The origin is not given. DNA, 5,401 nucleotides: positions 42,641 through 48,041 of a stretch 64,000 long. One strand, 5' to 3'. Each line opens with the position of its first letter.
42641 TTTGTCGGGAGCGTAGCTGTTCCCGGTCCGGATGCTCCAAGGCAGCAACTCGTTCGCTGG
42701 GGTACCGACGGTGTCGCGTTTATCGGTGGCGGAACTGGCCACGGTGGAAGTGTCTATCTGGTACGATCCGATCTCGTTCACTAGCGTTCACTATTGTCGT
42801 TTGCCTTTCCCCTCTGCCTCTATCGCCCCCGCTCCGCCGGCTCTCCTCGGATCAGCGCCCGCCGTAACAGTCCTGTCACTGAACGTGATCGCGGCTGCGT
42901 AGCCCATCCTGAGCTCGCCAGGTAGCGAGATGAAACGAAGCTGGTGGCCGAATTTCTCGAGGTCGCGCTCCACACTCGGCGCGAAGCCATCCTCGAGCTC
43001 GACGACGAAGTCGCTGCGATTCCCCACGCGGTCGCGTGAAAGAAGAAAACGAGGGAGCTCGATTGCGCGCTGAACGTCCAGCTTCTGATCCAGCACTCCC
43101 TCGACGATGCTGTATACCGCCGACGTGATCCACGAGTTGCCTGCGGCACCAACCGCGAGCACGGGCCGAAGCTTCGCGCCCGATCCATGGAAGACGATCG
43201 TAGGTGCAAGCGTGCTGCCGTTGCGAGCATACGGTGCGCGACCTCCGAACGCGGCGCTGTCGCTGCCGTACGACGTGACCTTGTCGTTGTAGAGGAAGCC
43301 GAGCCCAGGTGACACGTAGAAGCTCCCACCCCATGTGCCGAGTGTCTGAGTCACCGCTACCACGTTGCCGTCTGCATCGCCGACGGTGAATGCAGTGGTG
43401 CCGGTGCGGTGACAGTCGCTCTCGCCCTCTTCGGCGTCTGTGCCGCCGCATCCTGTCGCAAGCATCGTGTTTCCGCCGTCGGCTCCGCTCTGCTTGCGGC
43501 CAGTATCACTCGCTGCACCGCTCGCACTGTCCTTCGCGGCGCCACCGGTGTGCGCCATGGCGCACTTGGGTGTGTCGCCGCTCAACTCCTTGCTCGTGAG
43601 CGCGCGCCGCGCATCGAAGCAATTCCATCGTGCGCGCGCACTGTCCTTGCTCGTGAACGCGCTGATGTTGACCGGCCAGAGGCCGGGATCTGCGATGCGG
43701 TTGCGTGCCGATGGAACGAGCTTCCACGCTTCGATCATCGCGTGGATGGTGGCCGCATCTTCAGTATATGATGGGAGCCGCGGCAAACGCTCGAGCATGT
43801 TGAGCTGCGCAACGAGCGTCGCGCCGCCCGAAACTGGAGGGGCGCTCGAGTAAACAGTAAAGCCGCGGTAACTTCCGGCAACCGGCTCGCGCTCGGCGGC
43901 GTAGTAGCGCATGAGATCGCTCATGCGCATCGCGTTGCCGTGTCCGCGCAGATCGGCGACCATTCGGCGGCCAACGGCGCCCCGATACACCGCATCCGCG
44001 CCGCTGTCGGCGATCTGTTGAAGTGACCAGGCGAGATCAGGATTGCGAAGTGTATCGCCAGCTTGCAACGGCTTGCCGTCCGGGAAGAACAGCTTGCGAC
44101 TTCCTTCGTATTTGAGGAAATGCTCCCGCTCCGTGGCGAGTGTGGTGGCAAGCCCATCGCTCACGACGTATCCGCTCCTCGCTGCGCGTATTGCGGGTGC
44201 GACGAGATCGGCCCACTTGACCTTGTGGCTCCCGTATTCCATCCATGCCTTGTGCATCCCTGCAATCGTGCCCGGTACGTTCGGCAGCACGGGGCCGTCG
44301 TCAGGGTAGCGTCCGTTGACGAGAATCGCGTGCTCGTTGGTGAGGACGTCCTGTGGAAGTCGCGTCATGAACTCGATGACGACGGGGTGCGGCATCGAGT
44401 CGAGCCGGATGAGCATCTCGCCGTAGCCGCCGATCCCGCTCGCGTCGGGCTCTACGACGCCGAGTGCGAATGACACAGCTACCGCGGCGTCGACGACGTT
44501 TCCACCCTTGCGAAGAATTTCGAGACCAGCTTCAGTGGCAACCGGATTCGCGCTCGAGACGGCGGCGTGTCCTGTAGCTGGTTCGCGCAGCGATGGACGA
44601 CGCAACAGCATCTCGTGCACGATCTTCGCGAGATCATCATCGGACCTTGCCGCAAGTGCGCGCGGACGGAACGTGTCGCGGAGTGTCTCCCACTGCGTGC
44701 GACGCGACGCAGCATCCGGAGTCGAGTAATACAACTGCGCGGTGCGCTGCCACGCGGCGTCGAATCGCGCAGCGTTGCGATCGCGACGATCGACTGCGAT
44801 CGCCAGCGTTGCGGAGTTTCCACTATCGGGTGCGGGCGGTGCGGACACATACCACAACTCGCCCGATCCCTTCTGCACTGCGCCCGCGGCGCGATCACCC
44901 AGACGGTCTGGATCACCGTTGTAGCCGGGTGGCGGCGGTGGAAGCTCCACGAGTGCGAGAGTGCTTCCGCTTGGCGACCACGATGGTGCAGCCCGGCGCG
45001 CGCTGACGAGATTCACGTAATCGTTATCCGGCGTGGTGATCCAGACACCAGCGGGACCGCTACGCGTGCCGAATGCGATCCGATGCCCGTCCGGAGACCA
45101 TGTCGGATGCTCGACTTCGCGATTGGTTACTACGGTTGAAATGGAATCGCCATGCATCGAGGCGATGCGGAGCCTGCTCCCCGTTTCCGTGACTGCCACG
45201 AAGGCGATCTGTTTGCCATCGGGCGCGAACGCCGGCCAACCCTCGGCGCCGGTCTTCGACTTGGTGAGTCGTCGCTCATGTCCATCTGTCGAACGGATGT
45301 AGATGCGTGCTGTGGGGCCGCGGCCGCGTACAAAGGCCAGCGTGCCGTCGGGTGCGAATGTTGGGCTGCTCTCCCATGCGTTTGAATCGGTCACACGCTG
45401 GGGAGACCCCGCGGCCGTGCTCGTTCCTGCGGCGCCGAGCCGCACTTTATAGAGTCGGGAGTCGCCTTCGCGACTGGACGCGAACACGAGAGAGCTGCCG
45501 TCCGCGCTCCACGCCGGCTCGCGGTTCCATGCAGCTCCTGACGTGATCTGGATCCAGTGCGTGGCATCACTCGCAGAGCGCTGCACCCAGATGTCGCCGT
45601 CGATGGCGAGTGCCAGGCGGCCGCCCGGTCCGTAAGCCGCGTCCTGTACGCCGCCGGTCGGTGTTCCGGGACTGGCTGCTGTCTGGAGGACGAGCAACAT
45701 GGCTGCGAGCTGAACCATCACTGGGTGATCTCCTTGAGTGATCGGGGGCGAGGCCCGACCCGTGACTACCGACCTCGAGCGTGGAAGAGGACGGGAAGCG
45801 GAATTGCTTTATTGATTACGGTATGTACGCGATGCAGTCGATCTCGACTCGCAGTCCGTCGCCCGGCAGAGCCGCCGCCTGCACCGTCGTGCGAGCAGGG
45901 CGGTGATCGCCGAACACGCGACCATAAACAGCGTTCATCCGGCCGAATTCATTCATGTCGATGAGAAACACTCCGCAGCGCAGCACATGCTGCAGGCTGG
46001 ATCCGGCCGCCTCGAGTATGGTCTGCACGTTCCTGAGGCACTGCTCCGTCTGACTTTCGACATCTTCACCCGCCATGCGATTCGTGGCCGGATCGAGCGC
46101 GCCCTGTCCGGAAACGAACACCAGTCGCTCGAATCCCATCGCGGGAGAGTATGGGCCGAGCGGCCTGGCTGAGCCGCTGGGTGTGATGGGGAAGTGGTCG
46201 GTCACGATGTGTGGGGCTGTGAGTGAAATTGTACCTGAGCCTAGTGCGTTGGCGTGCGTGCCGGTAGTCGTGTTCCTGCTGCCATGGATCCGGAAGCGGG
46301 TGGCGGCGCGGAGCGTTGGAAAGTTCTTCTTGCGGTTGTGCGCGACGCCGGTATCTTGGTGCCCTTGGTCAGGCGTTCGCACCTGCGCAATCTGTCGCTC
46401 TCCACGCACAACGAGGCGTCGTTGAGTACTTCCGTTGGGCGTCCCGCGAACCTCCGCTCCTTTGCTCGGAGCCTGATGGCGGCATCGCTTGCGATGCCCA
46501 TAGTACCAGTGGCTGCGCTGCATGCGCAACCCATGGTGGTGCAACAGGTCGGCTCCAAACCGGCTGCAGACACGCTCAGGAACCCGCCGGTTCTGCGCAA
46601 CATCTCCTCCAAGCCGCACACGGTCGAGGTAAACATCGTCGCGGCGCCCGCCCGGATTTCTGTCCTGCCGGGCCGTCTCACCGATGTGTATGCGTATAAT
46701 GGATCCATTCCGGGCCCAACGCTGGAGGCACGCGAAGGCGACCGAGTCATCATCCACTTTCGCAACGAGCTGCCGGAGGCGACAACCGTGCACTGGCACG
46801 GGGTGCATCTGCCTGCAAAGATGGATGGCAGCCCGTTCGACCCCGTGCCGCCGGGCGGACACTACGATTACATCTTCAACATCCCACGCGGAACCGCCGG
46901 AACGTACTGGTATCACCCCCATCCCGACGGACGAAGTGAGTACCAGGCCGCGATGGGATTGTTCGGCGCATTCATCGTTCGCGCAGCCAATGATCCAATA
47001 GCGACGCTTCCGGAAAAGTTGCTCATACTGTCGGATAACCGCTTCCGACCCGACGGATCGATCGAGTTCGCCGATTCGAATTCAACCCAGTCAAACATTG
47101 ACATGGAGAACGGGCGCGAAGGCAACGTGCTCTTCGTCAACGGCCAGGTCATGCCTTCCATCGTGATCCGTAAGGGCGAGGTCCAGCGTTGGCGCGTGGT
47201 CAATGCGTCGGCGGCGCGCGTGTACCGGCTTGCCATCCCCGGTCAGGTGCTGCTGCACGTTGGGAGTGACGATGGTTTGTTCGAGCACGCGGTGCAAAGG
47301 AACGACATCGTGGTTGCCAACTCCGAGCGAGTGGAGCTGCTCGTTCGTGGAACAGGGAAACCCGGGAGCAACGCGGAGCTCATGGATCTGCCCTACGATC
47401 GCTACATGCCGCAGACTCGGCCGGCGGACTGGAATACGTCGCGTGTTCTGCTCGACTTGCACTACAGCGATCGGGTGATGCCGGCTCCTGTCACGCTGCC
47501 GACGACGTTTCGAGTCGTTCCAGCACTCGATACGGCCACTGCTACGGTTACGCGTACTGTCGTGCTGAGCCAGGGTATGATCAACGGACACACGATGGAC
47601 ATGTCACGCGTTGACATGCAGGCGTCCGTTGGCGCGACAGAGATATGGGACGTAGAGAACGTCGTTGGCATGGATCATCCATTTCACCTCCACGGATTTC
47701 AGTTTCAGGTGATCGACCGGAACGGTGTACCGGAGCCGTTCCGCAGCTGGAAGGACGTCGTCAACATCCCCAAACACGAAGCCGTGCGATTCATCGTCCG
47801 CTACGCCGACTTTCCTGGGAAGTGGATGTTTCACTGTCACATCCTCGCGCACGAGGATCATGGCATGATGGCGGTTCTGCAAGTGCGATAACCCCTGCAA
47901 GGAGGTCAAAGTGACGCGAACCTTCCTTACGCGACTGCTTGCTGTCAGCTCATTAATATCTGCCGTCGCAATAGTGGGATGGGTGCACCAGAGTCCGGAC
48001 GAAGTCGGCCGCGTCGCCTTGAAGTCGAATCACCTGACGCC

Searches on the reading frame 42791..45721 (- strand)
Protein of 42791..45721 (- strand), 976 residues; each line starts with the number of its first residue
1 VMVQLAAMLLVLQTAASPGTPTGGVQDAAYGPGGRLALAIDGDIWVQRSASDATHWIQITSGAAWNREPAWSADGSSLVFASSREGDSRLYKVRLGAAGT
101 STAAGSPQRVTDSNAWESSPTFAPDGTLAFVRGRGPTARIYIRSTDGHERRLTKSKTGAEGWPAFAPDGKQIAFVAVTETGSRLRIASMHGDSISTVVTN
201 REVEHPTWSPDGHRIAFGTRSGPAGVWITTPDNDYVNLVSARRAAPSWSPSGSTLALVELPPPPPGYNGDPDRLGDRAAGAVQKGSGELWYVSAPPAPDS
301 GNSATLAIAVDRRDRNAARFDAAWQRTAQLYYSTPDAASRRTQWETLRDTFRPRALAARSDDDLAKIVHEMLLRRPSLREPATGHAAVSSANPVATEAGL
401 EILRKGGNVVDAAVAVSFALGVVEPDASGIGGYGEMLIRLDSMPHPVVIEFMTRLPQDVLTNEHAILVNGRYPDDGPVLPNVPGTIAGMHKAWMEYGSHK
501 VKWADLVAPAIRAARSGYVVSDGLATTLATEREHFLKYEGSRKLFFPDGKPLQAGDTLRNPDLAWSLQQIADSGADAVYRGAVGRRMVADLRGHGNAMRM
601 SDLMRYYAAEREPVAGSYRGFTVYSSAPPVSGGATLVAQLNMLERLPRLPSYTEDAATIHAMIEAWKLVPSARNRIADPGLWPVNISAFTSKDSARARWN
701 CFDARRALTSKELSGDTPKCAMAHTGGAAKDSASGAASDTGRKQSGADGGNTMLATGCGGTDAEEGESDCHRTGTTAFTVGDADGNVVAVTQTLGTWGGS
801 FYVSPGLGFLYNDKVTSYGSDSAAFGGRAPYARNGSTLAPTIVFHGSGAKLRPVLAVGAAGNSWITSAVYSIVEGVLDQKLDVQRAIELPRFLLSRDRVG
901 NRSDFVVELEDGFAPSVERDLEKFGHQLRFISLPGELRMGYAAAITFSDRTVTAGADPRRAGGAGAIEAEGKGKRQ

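Call 58: search_protein_families(library=pfam, proteins=[window:42791-45721:-], max_evalue=0.001)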
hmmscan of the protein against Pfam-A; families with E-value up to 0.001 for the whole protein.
window:42791-45721:- (976 aa): 5 families
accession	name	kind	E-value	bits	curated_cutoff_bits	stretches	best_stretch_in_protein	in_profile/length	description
PF01019.26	G_glu_transpept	-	2.8e-107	360.1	27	1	401-962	2-512/512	Gamma-glutamyltranspeptidase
PF07676.18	PD40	-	5.8e-29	99.8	20.9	3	58-91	3-37/38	WD40-like Beta Propeller Repeat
PF14684.11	Tricorn_C1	-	9.1e-06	25.9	24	1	319-372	8-58/59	Tricorn protease C1 domain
PF10647.15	Gmad1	-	1.4e-05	25.5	20.5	0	163-212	28-76/251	Lipoprotein LpqB beta-propeller domain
PF00930.27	DPPIV_N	-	7.7e-05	22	22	0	54-137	270-351/354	Dipeptidyl peptidase IV (DPP IV) N-terminal region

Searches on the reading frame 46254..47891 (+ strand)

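Call 58: search_protein_families(library=pfam, proteins=[window:46254-47891:+], max_evalue=0.001)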
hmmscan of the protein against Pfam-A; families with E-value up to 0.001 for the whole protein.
window:46254-47891:+ (545 aa): 2 families
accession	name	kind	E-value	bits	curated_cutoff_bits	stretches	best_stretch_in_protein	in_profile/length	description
PF07732.21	Cu-oxidase_3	-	1.4e-35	122.3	21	1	136-245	8-117/119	Multicopper oxidase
PF07731.20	Cu-oxidase_2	-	3.7e-28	98.4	20.4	1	433-545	17-134/137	Multicopper oxidase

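Call 60: search_protein_families(library=ncbifam, proteins=[window:46254-47891:+], max_evalue=0.001)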
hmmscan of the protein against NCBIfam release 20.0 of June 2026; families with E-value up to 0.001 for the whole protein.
window:46254-47891:+ (545 aa): 8 families
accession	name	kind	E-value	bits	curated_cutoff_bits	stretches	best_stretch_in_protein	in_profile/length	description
NF008205.1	PRK10965.1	equivalog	3.8e-70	237.2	525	2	92-439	30-355/529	multicopper oxidase CueO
TIGR01480.1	copper_res_A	subfamily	6.6e-47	160.2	478.95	2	123-263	45-182/593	copper resistance system multicopper oxidase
NF008135.0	PRK10883.1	equivalog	1.2e-35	122.9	581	1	99-544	25-467/471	cell division protein FtsP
NF045554.1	AmiPhnlOxPhsA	equivalog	1.9e-32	112.6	950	3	172-379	110-336/581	O-aminophenol oxidase PhsA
TIGR03389.1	laccase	equivalog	1.8e-25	89.8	558.9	2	145-372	24-256/539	laccase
TIGR03390.1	ascorbOXfungal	equivalog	6.1e-25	87.7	445.35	1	148-398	32-295/538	L-ascorbate oxidase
TIGR03388.1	ascorbase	equivalog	6.5e-18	64.7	614.8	1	145-261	22-141/542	L-ascorbate oxidase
TIGR02376.1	Cu_nitrite_red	equivalog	1.4e-10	41.1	296.3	1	118-243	22-145/326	copper-containing nitrite reductase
